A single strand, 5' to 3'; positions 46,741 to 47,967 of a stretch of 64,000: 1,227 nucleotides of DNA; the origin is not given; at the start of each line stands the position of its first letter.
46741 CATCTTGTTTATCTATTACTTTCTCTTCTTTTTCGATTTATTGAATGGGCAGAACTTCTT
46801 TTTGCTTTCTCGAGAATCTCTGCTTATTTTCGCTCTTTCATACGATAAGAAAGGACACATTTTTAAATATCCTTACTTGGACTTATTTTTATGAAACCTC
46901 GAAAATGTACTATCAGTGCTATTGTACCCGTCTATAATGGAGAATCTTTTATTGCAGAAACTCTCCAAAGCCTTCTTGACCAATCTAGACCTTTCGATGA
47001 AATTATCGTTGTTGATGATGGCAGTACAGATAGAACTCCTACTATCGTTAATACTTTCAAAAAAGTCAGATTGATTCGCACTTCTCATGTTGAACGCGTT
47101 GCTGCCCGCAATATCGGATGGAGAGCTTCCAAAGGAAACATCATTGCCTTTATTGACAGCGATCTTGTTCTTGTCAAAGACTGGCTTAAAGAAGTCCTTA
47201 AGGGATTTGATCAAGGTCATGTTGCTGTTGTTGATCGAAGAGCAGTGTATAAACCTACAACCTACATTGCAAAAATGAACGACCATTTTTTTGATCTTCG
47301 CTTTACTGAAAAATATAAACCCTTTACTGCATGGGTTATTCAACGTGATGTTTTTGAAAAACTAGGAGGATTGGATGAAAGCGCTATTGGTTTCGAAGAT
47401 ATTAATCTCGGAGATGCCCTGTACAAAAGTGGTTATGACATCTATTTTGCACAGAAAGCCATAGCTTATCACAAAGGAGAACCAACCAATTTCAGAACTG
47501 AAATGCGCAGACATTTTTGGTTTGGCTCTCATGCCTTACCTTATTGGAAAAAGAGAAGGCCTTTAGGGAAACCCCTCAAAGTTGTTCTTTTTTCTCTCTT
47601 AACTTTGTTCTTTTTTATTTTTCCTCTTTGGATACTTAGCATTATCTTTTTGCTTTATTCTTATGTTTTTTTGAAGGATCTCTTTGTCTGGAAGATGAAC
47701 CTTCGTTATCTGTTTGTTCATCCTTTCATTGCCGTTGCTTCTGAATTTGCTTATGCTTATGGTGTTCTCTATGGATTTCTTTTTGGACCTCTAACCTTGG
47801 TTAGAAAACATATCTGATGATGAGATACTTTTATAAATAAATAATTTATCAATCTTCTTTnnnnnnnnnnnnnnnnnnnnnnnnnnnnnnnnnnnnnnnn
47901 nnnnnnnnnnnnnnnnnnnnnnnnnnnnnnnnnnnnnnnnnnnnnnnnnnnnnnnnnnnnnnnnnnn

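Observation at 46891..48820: Tandem GT2 paralogs sharing a 626-bp block of 100% nucleotide identity while their 5' regions are diverged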

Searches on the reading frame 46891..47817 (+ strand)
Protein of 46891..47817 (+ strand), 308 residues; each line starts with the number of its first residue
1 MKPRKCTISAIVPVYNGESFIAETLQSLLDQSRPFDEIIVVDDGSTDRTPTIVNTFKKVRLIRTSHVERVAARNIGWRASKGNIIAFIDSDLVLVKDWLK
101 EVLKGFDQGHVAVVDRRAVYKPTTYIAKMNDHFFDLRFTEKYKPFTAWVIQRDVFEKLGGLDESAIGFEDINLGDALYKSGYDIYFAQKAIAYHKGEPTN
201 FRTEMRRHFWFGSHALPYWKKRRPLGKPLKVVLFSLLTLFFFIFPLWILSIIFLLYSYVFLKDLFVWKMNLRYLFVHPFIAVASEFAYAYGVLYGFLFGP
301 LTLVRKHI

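Call 6: search_protein_families(library=pfam, proteins=[window:46891-47817:+], max_evalue=0.01)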
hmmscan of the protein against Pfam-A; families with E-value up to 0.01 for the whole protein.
window:46891-47817:+ (308 aa): 6 families
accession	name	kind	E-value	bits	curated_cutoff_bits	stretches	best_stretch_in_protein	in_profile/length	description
PF00535.33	Glycos_transf_2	-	9.2e-34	117.2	23.3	1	9-139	1-137/168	Glycosyl transferase family 2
PF13641.12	Glyco_tranf_2_3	-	1.7e-16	61.4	27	1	8-206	3-222/230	Glycosyltransferase like family 2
PF10111.15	Glyco_tranf_2_2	-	1.1e-13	51.8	27.3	1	9-165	1-185/276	Glycosyltransferase like family 2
PF13632.12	Glyco_trans_2_3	-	3.7e-10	40.4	27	1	84-260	1-194/198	Glycosyl transferase family group 2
PF13506.12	Glyco_transf_21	-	2.2e-05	24.4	21.7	1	69-209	18-170/174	Glycosyl transferase family 21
PF13704.12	Glyco_tranf_2_4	-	0.00067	20.5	27.5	1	19-80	5-64/98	Glycosyl transferase family 2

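Call 10: find_homologous_proteins(query=window:46891-47817:+)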
Query window:46891-47817:+ (308 aa): 2676 proteins with E <= 0.001 among 5571 candidates; the best 120 are listed.
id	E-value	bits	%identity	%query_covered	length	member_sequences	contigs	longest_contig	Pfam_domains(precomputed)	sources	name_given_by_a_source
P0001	2.2e-206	703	100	100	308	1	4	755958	PF13632.13,PF10111.15,PF13641.13,PF00535.33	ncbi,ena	-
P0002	3.2e-172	591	86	98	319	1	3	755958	PF13632.13,PF10111.15,PF13641.13,PF00535.33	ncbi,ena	-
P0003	7.8e-154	530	75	99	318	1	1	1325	PF13632.13,PF10111.15,PF13506.14,PF13641.13,PF00535.33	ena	-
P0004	3.8e-149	515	73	98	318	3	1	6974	PF13632.13,PF10111.15,PF13506.14,PF13641.13,PF00535.33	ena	-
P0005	1.2e-148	513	73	98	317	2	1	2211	PF13632.13,PF10111.15,PF13641.13,PF00535.33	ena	-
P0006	1.4e-147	510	75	99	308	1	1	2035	PF13632.13,PF10111.15,PF13641.13,PF00535.33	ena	-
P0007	3.9e-145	502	71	98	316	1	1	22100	PF13632.13,PF10111.15,PF13506.14,PF13641.13,PF00535.33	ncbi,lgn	-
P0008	1.7e-144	500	71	98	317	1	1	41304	PF13632.13,PF10111.15,PF13641.13,PF00535.33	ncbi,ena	-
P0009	2.1e-138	479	68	98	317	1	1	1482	PF13632.13,PF10111.15,PF13641.13,PF00535.33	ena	-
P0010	2.6e-136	473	67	98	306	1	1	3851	PF13632.13,PF10111.15,PF13506.14,PF13641.13,PF00535.33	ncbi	-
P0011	2.8e-129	450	63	98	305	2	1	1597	PF10111.15,PF13641.13,PF00535.33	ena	-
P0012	4.5e-128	446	64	99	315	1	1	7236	PF13632.13,PF10111.15,PF13506.14,PF13641.13,PF00535.33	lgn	-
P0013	5.8e-128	445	66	97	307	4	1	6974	PF13632.13,PF10111.15,PF13641.13,PF00535.33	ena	-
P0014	1.3e-125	438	64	99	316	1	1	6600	PF10111.15,PF13641.13,PF00535.33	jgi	jgi:glycosyltransferase involved in cell wall biosynthesis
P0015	2.4e-125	437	64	99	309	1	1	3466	PF13632.13,PF10111.15,PF13506.14,PF13641.13,PF00535.33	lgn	-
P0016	6.8e-125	435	63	99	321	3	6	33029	PF10111.15,PF13641.13,PF00535.33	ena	-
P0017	6.4e-123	429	61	99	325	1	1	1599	PF10111.15,PF13641.13,PF00535.33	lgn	-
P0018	1.6e-122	427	62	99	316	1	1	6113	PF10111.15,PF13641.13,PF00535.33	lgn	-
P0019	3.3e-122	426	63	99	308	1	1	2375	PF10111.15,PF13641.13,PF00535.33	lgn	-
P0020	1.2e-120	421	60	99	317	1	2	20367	PF10111.15,PF13641.13,PF00535.33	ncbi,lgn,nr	ncbi:glycosyltransferase family 2 protein [Candidatus Woesearchaeota archaeon]|nr:glycosyltransferas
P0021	1.1e-118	415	59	99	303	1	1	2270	PF10111.15,PF13506.14,PF13641.13,PF00535.33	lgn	-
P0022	2.2e-118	414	58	99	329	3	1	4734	PF13632.13,PF10111.15,PF13641.13,PF00535.33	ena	-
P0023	2.5e-93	331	55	97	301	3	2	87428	PF13632.13,PF10111.15,PF13641.13,PF00535.33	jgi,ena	jgi:glycosyltransferase involved in cell wall biosynthesis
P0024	3.2e-92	328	52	95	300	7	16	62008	PF13632.13,PF10111.15,PF13506.14,PF13641.13,PF00535.33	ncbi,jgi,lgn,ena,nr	ncbi:MAG TPA: glycosyltransferase [Nanoarchaeota archaeon]|nr:glycosyltransferase [Nanoarchaeota arc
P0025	3.4e-90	321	51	96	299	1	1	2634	PF13632.13,PF10111.15,PF13506.14,PF13641.13,PF00535.33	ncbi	-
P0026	5.6e-90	320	52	99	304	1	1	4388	PF13632.13,PF10111.15,PF13641.13,PF00535.33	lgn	-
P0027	8.1e-89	317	53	94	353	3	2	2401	PF13632.13,PF10111.15,PF13506.14,PF13641.13,PF00535.33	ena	-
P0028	6.2e-88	314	49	99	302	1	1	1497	PF13632.13,PF10111.15,PF13641.13,PF00535.33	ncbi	-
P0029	7.9e-85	304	50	98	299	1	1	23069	PF10111.15,PF13641.13,PF00535.33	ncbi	-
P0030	9.1e-78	280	46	94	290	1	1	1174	PF13632.13,PF10111.15,PF13641.13,PF00535.33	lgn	-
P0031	5.6e-77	278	67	59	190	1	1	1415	PF10111.15,PF13641.13,PF00535.33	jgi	jgi:glycosyltransferase involved in cell wall biosynthesis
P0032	1.1e-70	257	43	90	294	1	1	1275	PF13632.13,PF10111.15,PF13641.13,PF00535.33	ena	-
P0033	2.2e-70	256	46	94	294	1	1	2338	PF13632.13,PF10111.15,PF13641.13,PF00535.33,PF02709.21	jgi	-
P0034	1.3e-66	244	44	95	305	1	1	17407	PF13632.13,PF10111.15,PF13641.13,PF00535.33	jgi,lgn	-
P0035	8.0e-66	241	43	94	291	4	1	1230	PF13632.13,PF10111.15,PF13641.13,PF00535.33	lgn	-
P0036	8.7e-64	234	42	94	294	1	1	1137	PF10111.15,PF13641.13,PF00535.33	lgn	-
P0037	1.9e-63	233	44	93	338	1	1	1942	PF10111.15,PF13641.13,PF00535.33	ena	-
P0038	1.1e-62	231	43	94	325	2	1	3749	PF10111.15,PF13641.13,PF00535.33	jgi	-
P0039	1.7e-61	227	40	95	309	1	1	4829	PF13632.13,PF10111.15,PF13641.13,PF00535.33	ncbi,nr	ncbi:MAG: glycosyltransferase [Candidatus Diapherotrites archaeon]|nr:glycosyltransferase [Candidatu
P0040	2.3e-61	226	42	95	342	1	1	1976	PF10111.15,PF13641.13,PF00535.33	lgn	-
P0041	2.3e-38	151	37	84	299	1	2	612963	PF13632.13,PF10111.15,PF13506.14,PF13641.13,PF00535.33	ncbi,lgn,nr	ncbi:MAG: glycosyltransferase [Candidatus Diapherotrites archaeon]|nr:glycosyltransferase [Candidatu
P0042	8.4e-35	139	32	69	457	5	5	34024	PF03071.22,PF10111.15,PF13641.13,PF00535.33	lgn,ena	-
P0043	9.3e-34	136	34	69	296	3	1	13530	PF13632.13,PF10111.15,PF13506.14,PF13641.13,PF00535.33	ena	-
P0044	5.0e-32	130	35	97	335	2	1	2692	PF13632.13,PF10111.15,PF13506.14,PF13641.13,PF00535.33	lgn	-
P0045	5.8e-30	123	37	69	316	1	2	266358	PF13632.13,PF10111.15,PF13506.14,PF13641.13,PF00535.33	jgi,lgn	jgi:glycosyltransferase involved in cell wall biosynthesis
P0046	4.9e-29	120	34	94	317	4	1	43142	PF13632.13,PF10111.15,PF13641.13,PF00535.33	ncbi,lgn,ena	-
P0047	1.3e-28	119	33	82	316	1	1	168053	PF13632.13,PF10111.15,PF13506.14,PF13641.13,PF00535.33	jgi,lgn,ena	jgi:glycosyltransferase involved in cell wall biosynthesis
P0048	1.4e-28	119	31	94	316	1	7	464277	PF13632.13,PF10111.15,PF13506.14,PF13641.13,PF00535.33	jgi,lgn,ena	jgi:GT2 family glycosyltransferase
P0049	4.0e-28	117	35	82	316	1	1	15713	PF13632.13,PF10111.15,PF13506.14,PF13641.13,PF00535.33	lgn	-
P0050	5.4e-28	117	36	49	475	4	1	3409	PF10111.15,PF13506.14,PF13641.13,PF00535.33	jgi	-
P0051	1.4e-27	115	38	66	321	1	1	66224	PF13632.13,PF10111.15,PF13506.14,PF13641.13,PF00535.33,PF02709.21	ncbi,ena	-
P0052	5.7e-27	113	32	66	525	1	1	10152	PF13632.13,PF10111.15,PF13641.13,PF00535.33,PF02709.21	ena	-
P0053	1.8e-25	109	30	94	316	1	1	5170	PF13632.13,PF10111.15,PF13506.14,PF13641.13,PF00535.33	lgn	-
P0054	5.0e-25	107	32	95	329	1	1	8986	PF13632.13,PF10111.15,PF13506.14,PF13641.13,PF00535.33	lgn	-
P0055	8.1e-25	106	33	56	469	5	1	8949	PF10111.15,PF13641.13,PF00535.33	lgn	-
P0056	3.4e-24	104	33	54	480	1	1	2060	PF10111.15,PF13641.13,PF00535.33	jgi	jgi:glycosyltransferase involved in cell wall biosynthesis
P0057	4.8e-24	104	34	54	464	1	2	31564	PF10111.15,PF13641.13,PF00535.33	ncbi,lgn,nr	ncbi:MAG: glycosyltransferase family 2 protein [Anaerolineae bacterium]|nr:glycosyltransferase famil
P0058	1.1e-23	103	37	66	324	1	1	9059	PF10111.15,PF13506.14,PF13641.13,PF00535.33,PF02709.21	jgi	jgi:glycosyltransferase involved in cell wall biosynthesis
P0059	1.4e-23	102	29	95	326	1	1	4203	PF13632.13,PF10111.15,PF13641.13,PF00535.33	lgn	-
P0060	1.7e-23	102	36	68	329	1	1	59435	PF13632.13,PF10111.15,PF13506.14,PF13641.13,PF00535.33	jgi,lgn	-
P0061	1.8e-23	102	31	78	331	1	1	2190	PF13632.13,PF10111.15,PF13641.13,PF00535.33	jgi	jgi:glycosyltransferase involved in cell wall biosynthesis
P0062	2.2e-23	102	31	52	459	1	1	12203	PF10111.15,PF13641.13,PF00535.33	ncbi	-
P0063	3.2e-23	101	32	94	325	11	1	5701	PF13632.13,PF10111.15,PF13506.14,PF13641.13,PF00535.33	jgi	-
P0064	4.5e-23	101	32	76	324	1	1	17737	PF13632.13,PF10111.15,PF13506.14,PF13641.13,PF00535.33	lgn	-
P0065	1.1e-22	99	39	47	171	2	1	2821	PF10111.15,PF13641.13,PF00535.33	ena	-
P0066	1.3e-22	99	30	94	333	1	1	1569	PF13632.13,PF10111.15,PF13506.14,PF13641.13,PF00535.33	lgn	-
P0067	2.5e-22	98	30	78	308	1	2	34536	PF13632.13,PF10111.15,PF13641.13,PF00535.33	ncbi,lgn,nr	ncbi:MAG: glycosyltransferase [Aliifodinibius sp.]|nr:glycosyltransferase [candidate division Zixiba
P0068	2.6e-22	98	35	60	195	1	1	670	PF10111.15,PF13641.13,PF00535.33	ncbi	-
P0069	7.3e-22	97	36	67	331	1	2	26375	PF13632.13,PF10111.15,PF13641.13,PF00535.33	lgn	-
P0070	9.5e-22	96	36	69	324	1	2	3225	PF13632.13,PF10111.15,PF13641.13,PF00535.33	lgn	-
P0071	2.5e-21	95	33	65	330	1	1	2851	PF13632.13,PF10111.15,PF13641.13,PF00535.33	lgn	-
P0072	6.7e-21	94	33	71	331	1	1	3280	PF13632.13,PF10111.15,PF13641.13,PF00535.33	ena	-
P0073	1.2e-20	93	33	80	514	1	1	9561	PF13632.13,PF10111.15,PF13506.14,PF13641.13,PF00535.33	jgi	jgi:mycofactocin glycosyltransferase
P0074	1.5e-20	92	38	27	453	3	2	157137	PF10111.15,PF13641.13,PF00535.33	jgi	-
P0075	3.1e-20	91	31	79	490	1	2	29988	PF13632.13,PF10111.15,PF13506.14,PF13641.13,PF00535.33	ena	-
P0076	4.6e-20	91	31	92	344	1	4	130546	PF13632.13,PF10111.15,PF13506.14,PF13641.13,PF00535.33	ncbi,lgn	-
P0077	5.1e-20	91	32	66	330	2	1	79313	PF13632.13,PF10111.15,PF13641.13,PF00535.33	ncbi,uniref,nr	ncbi:MAG: glycosyltransferase family 2 protein [Candidatus Abyssobacteria bacterium SURF_5]|uniref:G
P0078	6.1e-20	90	31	70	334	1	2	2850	PF13632.13,PF10111.15,PF13506.14,PF13641.13,PF00535.33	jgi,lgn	jgi:GT2 family glycosyltransferase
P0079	6.6e-20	90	31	88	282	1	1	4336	PF10111.15,PF13641.13,PF00535.33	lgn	-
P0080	1.0e-19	90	31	95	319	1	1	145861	PF13632.13,PF10111.15,PF13641.13,PF00535.33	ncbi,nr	ncbi:MAG: glycosyltransferase [Candidatus Omnitrophica bacterium]|nr:glycosyltransferase [Candidatus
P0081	3.4e-19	88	34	60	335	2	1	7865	PF10111.15,PF13641.13,PF00535.33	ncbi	ncbi:MAG: glycosyltransferase family 2 protein [Rhodopila sp.]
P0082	4.4e-19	88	29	94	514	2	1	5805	PF13632.13,PF10111.15,PF13506.14,PF13641.13,PF00535.33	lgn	-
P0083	4.7e-19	87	30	94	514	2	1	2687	PF13632.13,PF10111.15,PF13506.14,PF13641.13,PF00535.33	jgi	jgi:mycofactocin system glycosyltransferase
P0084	5.3e-19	87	30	93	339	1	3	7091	PF13632.13,PF10111.15,PF13641.13,PF00535.33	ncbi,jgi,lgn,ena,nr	ncbi:MAG TPA: glycosyltransferase [Thermoproteales archaeon]|nr:glycosyltransferase [Thermoproteales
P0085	5.3e-19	87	32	82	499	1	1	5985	PF13632.13,PF10111.15,PF13506.14,PF13641.13,PF00535.33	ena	-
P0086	5.4e-19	87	30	66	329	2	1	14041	PF13632.13,PF10111.15,PF13506.14,PF13641.13,PF00535.33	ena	-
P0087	9.5e-19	86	34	69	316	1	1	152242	PF13632.13,PF10111.15,PF13641.13,PF00535.33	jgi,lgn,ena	-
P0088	9.6e-19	86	33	69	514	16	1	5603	PF13632.13,PF10111.15,PF13506.14,PF13641.13,PF00535.33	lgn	-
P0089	1.1e-18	86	31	68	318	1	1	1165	PF13632.13,PF10111.15,PF13641.13,PF00535.33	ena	-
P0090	1.7e-18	86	34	79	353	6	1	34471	PF13632.13,PF10111.15,PF13641.13,PF00535.33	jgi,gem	-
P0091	2.3e-18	85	36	62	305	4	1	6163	PF13632.13,PF10111.15,PF13641.13,PF00535.33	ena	-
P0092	3.4e-18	85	30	81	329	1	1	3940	PF10111.15,PF13506.14,PF13641.13,PF00535.33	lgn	-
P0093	4.6e-18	84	33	67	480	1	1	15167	PF13632.13,PF10111.15,PF13506.14,PF13641.13,PF00535.33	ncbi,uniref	ncbi:MAG: mycofactocin biosynthesis glycosyltransferase MftF [Desulfobacca sp.]|uniref:mycofactocin 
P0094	4.7e-18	84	28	85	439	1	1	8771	PF13632.13,PF10111.15,PF13641.13,PF00535.33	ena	-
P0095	5.4e-18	84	30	70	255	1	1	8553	PF10111.15,PF13641.13,PF00535.33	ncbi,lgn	-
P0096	5.7e-18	84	32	73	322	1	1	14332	PF10111.15,PF13641.13,PF00535.33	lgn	-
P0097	5.9e-18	84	49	33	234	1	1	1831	PF10111.15,PF13641.13,PF00535.33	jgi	jgi:glycosyltransferase involved in cell wall biosynthesis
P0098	6.4e-18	84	35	58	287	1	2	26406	PF10111.15,PF13641.13,PF00535.33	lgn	-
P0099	7.3e-18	84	28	80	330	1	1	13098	PF10111.15,PF13641.13,PF00535.33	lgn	-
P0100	8.0e-18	83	32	77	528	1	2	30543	PF13632.13,PF10111.15,PF13506.14,PF13641.13,PF00535.33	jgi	jgi:mycofactocin system glycosyltransferase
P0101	1.1e-17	83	32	60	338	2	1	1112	PF10111.15,PF13641.13,PF00535.33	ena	-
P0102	1.2e-17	83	31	67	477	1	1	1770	PF13632.13,PF10111.15,PF13506.14,PF13641.13,PF00535.33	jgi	jgi:mycofactocin system glycosyltransferase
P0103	1.2e-17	83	37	51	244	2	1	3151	PF10111.15,PF13641.13,PF00535.33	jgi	-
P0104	1.3e-17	83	33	57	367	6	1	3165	PF10111.15,PF13641.13,PF00535.33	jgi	jgi:glycosyltransferase involved in cell wall biosynthesis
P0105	1.7e-17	82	30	79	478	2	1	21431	PF13632.13,PF10111.15,PF13506.14,PF13641.13,PF00535.33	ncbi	-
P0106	2.2e-17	82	28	92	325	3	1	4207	PF13632.13,PF10111.15,PF13641.13,PF00535.33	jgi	-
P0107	2.3e-17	82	35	51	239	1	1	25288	PF10111.15,PF13641.13,PF00535.33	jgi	jgi:glycosyltransferase involved in cell wall biosynthesis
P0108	2.9e-17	82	38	50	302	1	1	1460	PF10111.15,PF13641.13,PF00535.33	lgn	-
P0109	2.9e-17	82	32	70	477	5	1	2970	PF13632.13,PF10111.15,PF13506.14,PF13641.13,PF00535.33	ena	-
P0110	3.0e-17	82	32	69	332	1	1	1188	PF13632.13,PF10111.15,PF13506.14,PF13641.13,PF00535.33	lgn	-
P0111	4.1e-17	81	31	73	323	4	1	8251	PF13632.13,PF10111.15,PF13641.13,PF00535.33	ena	-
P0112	4.4e-17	81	36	54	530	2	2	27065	PF13847.13,PF13489.13,PF10111.15,PF13641.13,PF00535.33,PF08241.19,PF08242.19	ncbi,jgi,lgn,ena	-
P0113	4.4e-17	81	29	69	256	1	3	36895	PF10111.15,PF13641.13,PF00535.33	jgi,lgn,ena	jgi:glycosyltransferase involved in cell wall biosynthesis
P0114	4.8e-17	81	33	77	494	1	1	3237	PF13632.13,PF10111.15,PF13641.13,PF00535.33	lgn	-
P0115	6.6e-17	80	30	81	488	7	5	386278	PF13632.13,PF10111.15,PF13506.14,PF13641.13,PF00535.33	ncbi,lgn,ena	-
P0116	6.6e-17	80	31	76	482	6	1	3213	PF13632.13,PF10111.15,PF13506.14,PF13641.13,PF00535.33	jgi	jgi:mycofactocin system glycosyltransferase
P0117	8.3e-17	80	29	80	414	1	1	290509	PF13632.13,PF10111.15,PF13506.14,PF13641.13,PF03142.22,PF00535.33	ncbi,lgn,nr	ncbi:glycosyltransferase family 2 protein [Candidatus Woesearchaeota archaeon]|nr:glycosyltransferas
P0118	8.5e-17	80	30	69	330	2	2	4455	PF13632.13,PF10111.15,PF13506.14,PF13641.13,PF00535.33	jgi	jgi:GT2 family glycosyltransferase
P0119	8.9e-17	80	55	27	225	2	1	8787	PF10111.15,PF13641.13,PF00535.33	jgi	jgi:glycosyltransferase involved in cell wall biosynthesis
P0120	1.1e-16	80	31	65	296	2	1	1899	PF10111.15,PF13641.13,PF00535.33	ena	-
